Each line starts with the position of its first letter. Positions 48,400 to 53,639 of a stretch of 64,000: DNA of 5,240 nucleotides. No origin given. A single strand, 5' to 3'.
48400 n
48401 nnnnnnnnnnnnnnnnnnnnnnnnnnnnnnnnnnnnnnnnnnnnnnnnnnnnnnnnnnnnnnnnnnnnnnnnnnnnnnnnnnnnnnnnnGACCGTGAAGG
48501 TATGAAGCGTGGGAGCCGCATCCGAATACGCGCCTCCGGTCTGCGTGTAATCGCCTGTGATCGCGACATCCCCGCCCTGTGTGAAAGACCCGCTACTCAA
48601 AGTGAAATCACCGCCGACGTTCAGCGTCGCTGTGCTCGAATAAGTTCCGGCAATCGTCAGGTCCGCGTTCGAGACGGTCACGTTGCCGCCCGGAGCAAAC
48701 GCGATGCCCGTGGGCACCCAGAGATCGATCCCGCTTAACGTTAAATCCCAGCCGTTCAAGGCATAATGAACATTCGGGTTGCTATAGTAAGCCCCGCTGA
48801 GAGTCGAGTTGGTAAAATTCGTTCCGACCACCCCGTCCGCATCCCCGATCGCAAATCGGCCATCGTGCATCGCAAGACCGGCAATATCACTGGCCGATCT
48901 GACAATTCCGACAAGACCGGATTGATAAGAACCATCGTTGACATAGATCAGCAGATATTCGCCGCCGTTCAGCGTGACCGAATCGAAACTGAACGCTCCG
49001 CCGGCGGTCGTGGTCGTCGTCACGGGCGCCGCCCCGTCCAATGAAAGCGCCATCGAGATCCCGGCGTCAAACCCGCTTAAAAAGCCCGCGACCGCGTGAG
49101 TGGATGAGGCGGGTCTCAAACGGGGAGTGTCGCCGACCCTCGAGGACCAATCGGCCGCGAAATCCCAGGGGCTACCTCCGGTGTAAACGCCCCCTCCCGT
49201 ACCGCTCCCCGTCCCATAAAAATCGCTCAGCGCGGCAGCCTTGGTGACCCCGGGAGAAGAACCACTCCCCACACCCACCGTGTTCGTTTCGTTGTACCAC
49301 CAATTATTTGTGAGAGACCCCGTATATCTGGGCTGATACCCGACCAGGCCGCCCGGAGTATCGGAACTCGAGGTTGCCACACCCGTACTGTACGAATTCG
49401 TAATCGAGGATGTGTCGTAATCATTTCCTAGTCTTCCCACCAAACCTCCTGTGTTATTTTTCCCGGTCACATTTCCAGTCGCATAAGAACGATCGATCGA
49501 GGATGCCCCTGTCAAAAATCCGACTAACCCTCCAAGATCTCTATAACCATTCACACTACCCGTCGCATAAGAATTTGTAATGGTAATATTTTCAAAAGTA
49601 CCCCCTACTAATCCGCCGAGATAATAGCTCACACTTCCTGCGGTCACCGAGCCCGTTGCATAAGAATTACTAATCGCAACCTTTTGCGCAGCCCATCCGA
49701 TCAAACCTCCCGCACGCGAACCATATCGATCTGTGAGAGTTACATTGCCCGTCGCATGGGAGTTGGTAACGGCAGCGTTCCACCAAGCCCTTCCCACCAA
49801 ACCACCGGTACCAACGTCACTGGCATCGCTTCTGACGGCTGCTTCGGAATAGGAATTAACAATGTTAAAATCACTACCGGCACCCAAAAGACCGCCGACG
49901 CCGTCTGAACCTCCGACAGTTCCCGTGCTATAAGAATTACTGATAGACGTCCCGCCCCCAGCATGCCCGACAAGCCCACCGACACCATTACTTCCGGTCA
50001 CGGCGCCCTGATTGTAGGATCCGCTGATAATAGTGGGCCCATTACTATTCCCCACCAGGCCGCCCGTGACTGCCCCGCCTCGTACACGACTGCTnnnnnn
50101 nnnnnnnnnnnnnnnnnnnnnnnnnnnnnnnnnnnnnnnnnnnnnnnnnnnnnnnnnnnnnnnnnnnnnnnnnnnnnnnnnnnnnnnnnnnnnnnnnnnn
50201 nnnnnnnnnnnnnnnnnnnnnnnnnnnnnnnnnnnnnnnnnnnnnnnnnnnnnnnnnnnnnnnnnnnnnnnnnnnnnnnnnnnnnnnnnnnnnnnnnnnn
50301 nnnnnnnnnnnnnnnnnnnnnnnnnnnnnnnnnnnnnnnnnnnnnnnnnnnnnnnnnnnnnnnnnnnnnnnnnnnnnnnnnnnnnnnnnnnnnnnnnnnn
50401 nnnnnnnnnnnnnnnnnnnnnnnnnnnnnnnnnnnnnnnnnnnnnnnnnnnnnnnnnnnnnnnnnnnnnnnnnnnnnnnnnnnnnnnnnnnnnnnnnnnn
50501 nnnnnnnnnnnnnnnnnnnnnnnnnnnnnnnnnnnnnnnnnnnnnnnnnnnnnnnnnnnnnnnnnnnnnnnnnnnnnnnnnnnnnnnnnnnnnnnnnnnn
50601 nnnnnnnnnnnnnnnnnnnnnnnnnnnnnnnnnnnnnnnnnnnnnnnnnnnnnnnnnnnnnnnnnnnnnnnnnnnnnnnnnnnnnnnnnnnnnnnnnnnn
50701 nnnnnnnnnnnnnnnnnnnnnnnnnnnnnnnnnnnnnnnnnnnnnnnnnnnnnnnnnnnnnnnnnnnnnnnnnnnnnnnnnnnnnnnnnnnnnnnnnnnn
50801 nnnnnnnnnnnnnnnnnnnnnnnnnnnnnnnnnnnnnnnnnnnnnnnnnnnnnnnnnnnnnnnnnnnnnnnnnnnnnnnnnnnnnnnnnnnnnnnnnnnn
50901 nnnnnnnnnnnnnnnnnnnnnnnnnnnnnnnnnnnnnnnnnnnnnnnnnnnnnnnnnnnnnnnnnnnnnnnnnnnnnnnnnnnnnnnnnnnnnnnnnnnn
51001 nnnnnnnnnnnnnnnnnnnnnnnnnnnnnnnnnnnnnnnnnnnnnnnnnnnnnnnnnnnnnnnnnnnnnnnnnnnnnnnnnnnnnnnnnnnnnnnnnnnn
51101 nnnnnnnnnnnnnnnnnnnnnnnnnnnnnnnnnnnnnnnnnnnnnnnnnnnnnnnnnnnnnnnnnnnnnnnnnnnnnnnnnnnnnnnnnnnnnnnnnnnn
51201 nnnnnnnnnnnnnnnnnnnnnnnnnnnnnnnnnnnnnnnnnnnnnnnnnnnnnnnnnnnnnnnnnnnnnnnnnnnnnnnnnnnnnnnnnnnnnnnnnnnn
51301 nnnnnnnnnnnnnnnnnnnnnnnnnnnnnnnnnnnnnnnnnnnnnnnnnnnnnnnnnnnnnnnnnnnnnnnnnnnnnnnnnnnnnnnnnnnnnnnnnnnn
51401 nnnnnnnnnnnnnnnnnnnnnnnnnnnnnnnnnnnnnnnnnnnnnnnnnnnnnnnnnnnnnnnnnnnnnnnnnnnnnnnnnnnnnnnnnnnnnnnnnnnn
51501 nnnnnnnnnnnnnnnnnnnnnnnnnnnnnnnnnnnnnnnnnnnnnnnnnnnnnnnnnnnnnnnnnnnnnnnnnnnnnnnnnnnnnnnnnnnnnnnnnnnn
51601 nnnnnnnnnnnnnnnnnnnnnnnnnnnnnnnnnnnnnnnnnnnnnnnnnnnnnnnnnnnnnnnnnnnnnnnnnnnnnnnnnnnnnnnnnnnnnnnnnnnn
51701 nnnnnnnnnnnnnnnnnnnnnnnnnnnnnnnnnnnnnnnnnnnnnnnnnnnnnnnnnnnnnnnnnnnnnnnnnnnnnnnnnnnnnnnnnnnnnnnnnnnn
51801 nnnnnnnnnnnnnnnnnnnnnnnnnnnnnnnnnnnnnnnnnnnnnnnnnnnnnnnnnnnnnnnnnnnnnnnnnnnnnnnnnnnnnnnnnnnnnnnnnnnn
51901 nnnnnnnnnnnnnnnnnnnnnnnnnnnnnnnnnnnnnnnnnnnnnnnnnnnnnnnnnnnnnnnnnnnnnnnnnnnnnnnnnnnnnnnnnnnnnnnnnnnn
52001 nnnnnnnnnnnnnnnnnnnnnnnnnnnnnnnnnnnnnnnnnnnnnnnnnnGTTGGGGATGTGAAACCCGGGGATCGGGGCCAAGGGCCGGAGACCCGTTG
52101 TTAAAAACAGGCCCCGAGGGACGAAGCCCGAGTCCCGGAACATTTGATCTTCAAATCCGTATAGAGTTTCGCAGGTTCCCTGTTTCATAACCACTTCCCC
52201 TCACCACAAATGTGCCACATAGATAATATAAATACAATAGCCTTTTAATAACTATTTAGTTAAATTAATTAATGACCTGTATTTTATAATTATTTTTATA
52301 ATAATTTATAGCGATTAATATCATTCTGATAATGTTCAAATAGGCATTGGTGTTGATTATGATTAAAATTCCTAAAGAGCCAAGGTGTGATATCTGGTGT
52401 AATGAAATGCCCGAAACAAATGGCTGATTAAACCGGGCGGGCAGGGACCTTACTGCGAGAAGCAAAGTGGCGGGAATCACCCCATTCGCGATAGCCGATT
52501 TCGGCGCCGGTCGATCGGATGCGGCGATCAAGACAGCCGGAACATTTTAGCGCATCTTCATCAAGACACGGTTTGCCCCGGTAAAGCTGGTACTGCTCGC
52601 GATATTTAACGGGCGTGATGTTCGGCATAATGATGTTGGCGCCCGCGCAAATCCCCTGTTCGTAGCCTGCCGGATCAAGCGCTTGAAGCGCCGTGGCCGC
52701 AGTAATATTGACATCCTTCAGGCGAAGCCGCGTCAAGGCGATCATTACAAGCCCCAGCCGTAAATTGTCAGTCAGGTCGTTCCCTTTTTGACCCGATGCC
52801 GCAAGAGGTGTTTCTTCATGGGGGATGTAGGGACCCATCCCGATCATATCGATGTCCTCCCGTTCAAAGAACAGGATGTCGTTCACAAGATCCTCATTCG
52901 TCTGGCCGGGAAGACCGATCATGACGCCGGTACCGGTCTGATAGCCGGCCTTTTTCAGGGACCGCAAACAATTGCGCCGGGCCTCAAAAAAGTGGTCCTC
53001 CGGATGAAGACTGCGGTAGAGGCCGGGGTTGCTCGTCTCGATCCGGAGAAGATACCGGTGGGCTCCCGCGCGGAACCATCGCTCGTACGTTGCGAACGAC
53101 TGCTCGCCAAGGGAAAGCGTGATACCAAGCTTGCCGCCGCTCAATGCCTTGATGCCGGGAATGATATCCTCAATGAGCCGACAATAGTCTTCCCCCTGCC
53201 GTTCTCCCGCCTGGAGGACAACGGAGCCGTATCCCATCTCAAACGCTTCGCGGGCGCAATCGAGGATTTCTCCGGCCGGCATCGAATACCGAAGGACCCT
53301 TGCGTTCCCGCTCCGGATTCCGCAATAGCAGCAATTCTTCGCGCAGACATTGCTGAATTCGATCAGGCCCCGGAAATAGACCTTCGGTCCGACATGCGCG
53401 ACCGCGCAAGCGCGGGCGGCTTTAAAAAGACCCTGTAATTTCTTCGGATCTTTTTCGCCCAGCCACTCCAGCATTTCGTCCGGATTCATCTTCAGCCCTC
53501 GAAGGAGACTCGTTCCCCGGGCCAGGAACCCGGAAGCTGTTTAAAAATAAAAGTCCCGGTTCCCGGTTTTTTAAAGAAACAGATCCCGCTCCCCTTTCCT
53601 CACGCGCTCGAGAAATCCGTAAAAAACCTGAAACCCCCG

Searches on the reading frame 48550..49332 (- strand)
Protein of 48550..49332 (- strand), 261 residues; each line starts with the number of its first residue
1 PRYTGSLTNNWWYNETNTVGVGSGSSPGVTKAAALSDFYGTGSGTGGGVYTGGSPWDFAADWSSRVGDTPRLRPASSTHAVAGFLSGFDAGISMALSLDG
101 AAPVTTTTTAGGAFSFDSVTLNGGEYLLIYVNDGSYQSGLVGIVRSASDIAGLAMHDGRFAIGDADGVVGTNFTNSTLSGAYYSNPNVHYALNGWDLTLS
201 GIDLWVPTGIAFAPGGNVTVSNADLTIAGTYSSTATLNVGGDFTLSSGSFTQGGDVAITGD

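Call 34: search_protein_representatives(alignment_id=A1)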
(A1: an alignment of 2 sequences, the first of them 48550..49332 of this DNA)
Query: 2 sequences, 279 profile positions. Proteins with E-value up to 0.001 (for the whole library): 189; up to 1e-10: 61; up to 1e-30: 9. The best 150 are listed.
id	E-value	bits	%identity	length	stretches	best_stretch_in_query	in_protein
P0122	3.1e-83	295.8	-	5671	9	55-270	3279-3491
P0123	6.8e-59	215.9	-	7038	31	113-278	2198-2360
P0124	4.7e-56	206.6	-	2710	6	6-277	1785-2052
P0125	2.6e-52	194.3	-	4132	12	94-279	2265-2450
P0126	6.6e-50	186.5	-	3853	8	86-278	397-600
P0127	1.1e-44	169.4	-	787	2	94-277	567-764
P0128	2.6e-33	132.0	-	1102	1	87-269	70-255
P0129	1.1e-31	126.7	-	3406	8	105-279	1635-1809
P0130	1.8e-31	126.0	-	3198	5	104-278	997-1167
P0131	3.1e-30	121.9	-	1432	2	62-266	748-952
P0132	1.4e-29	119.8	-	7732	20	103-278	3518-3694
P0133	9.3e-29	117.1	-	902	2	103-273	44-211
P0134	1.0e-28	117.0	-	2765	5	86-278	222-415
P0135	1.9e-26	109.5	-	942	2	86-279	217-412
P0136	2.8e-26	108.9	-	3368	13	115-278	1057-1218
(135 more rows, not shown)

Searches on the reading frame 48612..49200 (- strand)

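Call 14: search_protein_families(library=pfam, proteins=[window:48612-49200:-], max_evalue=1)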
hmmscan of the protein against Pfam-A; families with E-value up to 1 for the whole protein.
window:48612-49200:- (196 aa): 1 family
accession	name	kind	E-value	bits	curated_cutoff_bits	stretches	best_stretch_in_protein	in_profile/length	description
PF23193.1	NOMO_3rd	-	0.067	13.7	27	1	60-88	60-86/120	NOMO third transthyretin-like domain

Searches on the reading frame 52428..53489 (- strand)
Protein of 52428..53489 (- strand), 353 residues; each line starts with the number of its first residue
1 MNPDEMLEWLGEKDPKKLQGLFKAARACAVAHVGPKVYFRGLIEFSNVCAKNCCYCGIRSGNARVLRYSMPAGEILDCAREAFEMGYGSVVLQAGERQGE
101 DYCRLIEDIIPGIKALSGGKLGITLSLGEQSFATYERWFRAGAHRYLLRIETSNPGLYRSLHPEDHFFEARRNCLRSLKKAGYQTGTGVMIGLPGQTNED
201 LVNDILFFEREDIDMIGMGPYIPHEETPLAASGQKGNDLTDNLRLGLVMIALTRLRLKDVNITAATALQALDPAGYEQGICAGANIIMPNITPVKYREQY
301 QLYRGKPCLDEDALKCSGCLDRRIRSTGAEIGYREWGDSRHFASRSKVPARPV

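Call 13: search_protein_families(library=ncbifam, proteins=[window:52428-53489:-], max_evalue=0.01)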
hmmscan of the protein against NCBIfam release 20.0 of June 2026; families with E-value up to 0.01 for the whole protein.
window:52428-53489:- (353 aa): 20 families
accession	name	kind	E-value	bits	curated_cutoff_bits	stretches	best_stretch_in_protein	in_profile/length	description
TIGR03956.1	rSAM_HydE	equivalog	1.2e-100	337.1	254.6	1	4-333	14-335/340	[FeFe] hydrogenase H-cluster radical SAM maturase HydE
TIGR03910.1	pyrrolys_PylB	equivalog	2.7e-26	92.3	348.2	1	5-293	22-302/347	methylornithine synthase PylB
TIGR00433.2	bioB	equivalog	5.4e-19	68.6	225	1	10-288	11-282/307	biotin synthase BioB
TIGR02351.2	thiH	equivalog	1.2e-11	44.3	380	1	3-198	37-231/364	2-iminoacetate synthase ThiH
TIGR03957.1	rSAM_HmdB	equivalog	6.4e-09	35.4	320.9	1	2-287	2-278/317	5,10-methenyltetrahydromethanopterin hydrogenase cofactor biosynthesis protein HmdB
TIGR03551.1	F420_cofH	equivalog_domain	1.6e-08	33.8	374.1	1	6-108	6-111/345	5-amino-6-(D-ribitylamino)uracil--L-tyrosine 4-hydroxyphenyl transferase CofH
TIGR03955.1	rSAM_HydG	equivalog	4e-08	32.1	312.15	1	13-205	59-256/470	[FeFe] hydrogenase H-cluster radical SAM maturase HydG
NF005609.0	PRK07360.1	equivalog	5.4e-07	28.7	426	1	3-114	23-136/374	7,8-didemethyl-8-hydroxy-5-deazariboflavin synthase subunit CofH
TIGR00089.1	TIGR00089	subfamily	6e-07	28.6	251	0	172-238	277-345/429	MiaB/RimO family radical SAM methylthiotransferase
TIGR00423.1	TIGR00423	subfamily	1.7e-06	27.6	260.25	1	43-102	9-68/310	CofH family radical SAM protein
NF006687.0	PRK09234.1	equivalog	4e-06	25.3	1018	1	13-107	503-602/849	bifunctional FO biosynthesis protein CofGH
TIGR01125.1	TIGR01125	equivalog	0.00012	21.3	356.95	0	186-230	291-335/432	30S ribosomal protein S12 methylthiotransferase RimO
TIGR03700.1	mena_SCO4494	equivalog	0.00012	21.1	434.55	1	18-102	25-111/351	aminofutalosine synthase MqnE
NF004019.1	PRK05481.1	subfamily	0.00022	20.6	203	1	47-222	55-228/286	lipoyl synthase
TIGR03699.1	menaquin_MqnC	equivalog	0.00027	19.9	428.1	1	4-96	6-98/342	cyclic dehypoxanthinyl futalosine synthase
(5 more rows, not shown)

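Call 14: search_protein_families(library=pfam, proteins=[window:52428-53489:-], max_evalue=1)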
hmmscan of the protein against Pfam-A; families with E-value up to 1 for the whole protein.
window:52428-53489:- (353 aa): 1 family
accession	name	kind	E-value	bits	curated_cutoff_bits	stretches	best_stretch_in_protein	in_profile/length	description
PF04055.27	Radical_SAM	-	1.2e-16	61.7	29.5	1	43-206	1-164/166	Radical SAM superfamily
